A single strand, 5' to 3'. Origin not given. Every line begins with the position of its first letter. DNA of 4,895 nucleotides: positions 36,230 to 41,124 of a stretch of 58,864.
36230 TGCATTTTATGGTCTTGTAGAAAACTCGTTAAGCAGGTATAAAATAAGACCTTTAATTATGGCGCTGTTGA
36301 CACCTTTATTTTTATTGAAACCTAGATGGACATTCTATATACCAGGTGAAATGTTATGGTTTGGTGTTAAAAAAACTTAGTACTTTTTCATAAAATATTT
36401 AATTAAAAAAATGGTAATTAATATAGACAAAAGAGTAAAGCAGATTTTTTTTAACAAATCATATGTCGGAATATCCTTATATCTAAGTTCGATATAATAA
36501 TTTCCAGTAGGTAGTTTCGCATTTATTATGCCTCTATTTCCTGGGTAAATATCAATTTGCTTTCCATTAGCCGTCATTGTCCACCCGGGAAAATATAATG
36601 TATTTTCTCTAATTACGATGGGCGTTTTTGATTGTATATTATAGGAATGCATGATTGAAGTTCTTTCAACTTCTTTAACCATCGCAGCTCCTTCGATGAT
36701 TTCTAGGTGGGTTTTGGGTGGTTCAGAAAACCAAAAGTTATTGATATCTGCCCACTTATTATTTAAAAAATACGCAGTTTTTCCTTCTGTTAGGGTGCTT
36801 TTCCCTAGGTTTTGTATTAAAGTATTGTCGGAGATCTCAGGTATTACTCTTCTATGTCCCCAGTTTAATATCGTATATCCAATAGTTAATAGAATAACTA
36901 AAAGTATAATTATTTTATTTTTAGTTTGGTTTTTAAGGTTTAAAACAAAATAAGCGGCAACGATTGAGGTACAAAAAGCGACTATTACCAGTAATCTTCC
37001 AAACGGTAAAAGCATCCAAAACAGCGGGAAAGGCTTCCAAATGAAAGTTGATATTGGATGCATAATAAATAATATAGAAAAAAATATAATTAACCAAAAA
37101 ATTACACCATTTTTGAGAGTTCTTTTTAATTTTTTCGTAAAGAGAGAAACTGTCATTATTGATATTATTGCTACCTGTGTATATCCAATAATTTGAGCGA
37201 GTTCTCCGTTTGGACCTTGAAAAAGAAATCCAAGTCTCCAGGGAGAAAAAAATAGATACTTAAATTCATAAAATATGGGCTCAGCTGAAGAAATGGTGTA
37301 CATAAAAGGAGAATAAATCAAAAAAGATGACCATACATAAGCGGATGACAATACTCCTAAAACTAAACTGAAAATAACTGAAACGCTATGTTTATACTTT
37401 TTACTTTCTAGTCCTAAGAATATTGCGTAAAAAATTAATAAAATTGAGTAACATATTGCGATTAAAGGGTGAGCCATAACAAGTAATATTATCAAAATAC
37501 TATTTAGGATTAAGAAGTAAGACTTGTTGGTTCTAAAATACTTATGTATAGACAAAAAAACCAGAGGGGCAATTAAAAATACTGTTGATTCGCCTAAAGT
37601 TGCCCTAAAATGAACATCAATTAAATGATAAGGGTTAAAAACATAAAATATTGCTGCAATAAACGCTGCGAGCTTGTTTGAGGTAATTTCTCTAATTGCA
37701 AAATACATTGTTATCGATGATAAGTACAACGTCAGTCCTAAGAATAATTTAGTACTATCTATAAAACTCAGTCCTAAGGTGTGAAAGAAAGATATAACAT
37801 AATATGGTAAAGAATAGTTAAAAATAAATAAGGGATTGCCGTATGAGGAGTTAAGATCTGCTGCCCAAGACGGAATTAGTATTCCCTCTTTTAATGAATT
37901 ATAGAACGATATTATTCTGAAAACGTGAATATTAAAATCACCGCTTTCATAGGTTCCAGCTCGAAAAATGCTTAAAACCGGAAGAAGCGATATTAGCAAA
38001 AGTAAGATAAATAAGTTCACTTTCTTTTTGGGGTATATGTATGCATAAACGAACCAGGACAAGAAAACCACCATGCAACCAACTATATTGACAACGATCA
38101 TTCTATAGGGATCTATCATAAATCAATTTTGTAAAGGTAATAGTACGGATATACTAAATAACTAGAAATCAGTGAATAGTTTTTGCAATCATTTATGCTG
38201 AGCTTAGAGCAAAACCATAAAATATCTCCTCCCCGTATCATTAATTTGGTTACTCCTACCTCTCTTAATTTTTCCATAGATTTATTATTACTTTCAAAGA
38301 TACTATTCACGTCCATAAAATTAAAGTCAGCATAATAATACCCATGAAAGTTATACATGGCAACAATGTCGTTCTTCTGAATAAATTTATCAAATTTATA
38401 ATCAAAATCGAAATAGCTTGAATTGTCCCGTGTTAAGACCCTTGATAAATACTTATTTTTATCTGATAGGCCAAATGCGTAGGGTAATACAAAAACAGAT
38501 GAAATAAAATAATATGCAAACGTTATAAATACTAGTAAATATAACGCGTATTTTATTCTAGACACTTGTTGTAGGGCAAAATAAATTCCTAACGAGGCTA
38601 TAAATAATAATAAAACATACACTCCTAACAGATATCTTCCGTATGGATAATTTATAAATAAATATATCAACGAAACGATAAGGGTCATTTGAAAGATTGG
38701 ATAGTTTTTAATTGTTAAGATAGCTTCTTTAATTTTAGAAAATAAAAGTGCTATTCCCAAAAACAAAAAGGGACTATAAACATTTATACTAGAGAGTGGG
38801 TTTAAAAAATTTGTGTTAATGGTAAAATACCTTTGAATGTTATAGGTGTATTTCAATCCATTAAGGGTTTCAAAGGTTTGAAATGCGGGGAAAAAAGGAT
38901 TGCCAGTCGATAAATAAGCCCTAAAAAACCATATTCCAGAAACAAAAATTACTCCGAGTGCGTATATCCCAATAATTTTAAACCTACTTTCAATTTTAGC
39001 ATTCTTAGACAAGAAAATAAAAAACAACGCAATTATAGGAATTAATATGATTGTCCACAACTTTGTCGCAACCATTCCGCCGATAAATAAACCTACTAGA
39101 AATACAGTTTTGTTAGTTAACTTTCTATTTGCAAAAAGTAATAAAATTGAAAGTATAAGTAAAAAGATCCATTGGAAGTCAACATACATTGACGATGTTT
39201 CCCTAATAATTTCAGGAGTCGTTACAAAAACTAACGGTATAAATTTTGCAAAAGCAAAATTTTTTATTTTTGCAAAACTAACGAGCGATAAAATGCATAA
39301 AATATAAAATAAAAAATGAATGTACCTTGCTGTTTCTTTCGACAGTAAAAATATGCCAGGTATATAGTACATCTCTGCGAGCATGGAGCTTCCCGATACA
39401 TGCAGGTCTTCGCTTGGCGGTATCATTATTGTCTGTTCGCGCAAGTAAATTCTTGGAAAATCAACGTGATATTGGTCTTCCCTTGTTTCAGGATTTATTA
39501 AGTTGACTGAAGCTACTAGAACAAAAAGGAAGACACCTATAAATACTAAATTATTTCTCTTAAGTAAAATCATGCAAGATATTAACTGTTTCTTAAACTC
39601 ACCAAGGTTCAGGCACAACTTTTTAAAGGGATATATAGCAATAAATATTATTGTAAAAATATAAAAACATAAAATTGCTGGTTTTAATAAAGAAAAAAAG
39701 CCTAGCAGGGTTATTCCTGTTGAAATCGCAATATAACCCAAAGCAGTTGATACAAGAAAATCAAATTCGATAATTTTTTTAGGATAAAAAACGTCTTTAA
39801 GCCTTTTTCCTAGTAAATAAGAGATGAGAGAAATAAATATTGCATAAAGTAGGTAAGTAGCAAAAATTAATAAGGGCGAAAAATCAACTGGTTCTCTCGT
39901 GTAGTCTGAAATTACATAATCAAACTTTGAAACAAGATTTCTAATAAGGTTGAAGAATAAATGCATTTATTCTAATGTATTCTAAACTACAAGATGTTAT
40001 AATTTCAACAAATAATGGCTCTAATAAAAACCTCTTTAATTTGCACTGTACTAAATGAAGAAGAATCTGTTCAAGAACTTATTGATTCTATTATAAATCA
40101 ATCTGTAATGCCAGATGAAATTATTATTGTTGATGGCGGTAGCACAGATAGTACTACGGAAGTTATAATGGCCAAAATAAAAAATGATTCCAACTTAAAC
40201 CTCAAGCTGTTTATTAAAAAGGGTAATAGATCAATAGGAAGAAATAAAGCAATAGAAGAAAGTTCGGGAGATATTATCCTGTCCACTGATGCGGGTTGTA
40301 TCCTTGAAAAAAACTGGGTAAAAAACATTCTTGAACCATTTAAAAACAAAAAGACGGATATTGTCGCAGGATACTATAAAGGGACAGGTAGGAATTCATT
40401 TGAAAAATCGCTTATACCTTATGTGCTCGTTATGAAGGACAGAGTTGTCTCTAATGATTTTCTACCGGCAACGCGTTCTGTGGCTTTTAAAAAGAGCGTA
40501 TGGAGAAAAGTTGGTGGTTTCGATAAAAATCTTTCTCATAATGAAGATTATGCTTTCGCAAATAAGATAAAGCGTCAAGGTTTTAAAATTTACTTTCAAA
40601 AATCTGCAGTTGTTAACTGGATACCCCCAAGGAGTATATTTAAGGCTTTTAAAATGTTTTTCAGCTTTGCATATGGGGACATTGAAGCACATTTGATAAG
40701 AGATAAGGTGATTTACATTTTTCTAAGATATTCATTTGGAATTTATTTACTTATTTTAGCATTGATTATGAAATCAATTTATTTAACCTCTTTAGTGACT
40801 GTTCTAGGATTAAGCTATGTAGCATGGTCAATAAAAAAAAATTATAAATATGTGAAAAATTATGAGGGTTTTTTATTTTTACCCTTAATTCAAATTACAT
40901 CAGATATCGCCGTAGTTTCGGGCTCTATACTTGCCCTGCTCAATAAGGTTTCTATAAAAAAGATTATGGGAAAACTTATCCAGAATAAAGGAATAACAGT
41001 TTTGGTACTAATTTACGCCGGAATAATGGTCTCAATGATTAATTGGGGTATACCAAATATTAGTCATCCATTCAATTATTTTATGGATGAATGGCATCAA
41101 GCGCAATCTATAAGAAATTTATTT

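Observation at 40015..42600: Single-polypeptide GT2 (cytoplasmic GT-A) :: GT-C (ArnT/PMT-like) fusion, 861 aa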

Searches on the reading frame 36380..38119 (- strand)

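Call 3: search_protein_families(library=pfam, proteins=[window:36380-38119:-], max_evalue=0.01)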
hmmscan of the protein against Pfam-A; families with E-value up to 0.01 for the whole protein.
window:36380-38119:- (580 aa): 2 families
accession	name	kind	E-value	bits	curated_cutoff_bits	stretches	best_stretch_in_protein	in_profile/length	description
PF10131.15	PTPS_related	-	1.9e-12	46.9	26.4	1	103-480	6-366/621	6-pyruvoyl-tetrahydropterin synthase related domain; membrane protein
PF09586.16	YfhO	-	0.00055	18.9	28.5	1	480-547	757-823/835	Bacterial membrane protein YfhO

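Call 4: search_protein_families(library=ncbifam, proteins=[window:36380-38119:-], max_evalue=0.01)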
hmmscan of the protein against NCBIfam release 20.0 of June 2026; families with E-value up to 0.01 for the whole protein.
window:36380-38119:- (580 aa): 0 families

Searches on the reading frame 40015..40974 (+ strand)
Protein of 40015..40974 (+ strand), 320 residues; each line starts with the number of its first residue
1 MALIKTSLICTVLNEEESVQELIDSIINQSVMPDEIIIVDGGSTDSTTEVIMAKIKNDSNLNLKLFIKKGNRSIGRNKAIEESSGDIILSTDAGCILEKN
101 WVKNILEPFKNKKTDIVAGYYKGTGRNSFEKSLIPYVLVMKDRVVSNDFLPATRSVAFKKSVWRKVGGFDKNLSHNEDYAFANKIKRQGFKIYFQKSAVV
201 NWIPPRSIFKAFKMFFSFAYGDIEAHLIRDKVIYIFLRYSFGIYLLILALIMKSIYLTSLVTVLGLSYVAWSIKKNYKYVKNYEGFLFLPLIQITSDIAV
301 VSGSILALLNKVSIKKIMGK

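Call 67: search_solved_structures(query=window:40015-40974:+, max_evalue=0.00001, show_alignments=5)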
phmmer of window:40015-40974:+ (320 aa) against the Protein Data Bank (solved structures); distinct sequences matched with E-value up to 0.00001: 7.
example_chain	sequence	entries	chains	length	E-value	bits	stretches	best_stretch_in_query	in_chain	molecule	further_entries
5tz8_A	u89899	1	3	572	1.6e-08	37.3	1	5-146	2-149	Glycosyl transferase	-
5tze_C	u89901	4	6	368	5.5e-08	35.5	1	5-147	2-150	Glycosyl transferase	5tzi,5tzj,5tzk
6h1j_A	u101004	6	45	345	5.5e-08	35.5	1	4-166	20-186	Probable ss-1,3-N-acetylglucosaminyltransferase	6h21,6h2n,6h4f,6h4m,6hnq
6yv7_B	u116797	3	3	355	1.7e-07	33.9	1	7-206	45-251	Glycosyl transferase, family 2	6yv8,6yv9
6yv7_A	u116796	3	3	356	1.7e-07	33.9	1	7-206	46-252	Glycosyl transferase, family 2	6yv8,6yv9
2z87_A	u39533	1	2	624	2.1e-07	33.6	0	13-189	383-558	Chondroitin synthase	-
2z86_A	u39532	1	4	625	2.2e-07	33.6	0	13-189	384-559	Chondroitin synthase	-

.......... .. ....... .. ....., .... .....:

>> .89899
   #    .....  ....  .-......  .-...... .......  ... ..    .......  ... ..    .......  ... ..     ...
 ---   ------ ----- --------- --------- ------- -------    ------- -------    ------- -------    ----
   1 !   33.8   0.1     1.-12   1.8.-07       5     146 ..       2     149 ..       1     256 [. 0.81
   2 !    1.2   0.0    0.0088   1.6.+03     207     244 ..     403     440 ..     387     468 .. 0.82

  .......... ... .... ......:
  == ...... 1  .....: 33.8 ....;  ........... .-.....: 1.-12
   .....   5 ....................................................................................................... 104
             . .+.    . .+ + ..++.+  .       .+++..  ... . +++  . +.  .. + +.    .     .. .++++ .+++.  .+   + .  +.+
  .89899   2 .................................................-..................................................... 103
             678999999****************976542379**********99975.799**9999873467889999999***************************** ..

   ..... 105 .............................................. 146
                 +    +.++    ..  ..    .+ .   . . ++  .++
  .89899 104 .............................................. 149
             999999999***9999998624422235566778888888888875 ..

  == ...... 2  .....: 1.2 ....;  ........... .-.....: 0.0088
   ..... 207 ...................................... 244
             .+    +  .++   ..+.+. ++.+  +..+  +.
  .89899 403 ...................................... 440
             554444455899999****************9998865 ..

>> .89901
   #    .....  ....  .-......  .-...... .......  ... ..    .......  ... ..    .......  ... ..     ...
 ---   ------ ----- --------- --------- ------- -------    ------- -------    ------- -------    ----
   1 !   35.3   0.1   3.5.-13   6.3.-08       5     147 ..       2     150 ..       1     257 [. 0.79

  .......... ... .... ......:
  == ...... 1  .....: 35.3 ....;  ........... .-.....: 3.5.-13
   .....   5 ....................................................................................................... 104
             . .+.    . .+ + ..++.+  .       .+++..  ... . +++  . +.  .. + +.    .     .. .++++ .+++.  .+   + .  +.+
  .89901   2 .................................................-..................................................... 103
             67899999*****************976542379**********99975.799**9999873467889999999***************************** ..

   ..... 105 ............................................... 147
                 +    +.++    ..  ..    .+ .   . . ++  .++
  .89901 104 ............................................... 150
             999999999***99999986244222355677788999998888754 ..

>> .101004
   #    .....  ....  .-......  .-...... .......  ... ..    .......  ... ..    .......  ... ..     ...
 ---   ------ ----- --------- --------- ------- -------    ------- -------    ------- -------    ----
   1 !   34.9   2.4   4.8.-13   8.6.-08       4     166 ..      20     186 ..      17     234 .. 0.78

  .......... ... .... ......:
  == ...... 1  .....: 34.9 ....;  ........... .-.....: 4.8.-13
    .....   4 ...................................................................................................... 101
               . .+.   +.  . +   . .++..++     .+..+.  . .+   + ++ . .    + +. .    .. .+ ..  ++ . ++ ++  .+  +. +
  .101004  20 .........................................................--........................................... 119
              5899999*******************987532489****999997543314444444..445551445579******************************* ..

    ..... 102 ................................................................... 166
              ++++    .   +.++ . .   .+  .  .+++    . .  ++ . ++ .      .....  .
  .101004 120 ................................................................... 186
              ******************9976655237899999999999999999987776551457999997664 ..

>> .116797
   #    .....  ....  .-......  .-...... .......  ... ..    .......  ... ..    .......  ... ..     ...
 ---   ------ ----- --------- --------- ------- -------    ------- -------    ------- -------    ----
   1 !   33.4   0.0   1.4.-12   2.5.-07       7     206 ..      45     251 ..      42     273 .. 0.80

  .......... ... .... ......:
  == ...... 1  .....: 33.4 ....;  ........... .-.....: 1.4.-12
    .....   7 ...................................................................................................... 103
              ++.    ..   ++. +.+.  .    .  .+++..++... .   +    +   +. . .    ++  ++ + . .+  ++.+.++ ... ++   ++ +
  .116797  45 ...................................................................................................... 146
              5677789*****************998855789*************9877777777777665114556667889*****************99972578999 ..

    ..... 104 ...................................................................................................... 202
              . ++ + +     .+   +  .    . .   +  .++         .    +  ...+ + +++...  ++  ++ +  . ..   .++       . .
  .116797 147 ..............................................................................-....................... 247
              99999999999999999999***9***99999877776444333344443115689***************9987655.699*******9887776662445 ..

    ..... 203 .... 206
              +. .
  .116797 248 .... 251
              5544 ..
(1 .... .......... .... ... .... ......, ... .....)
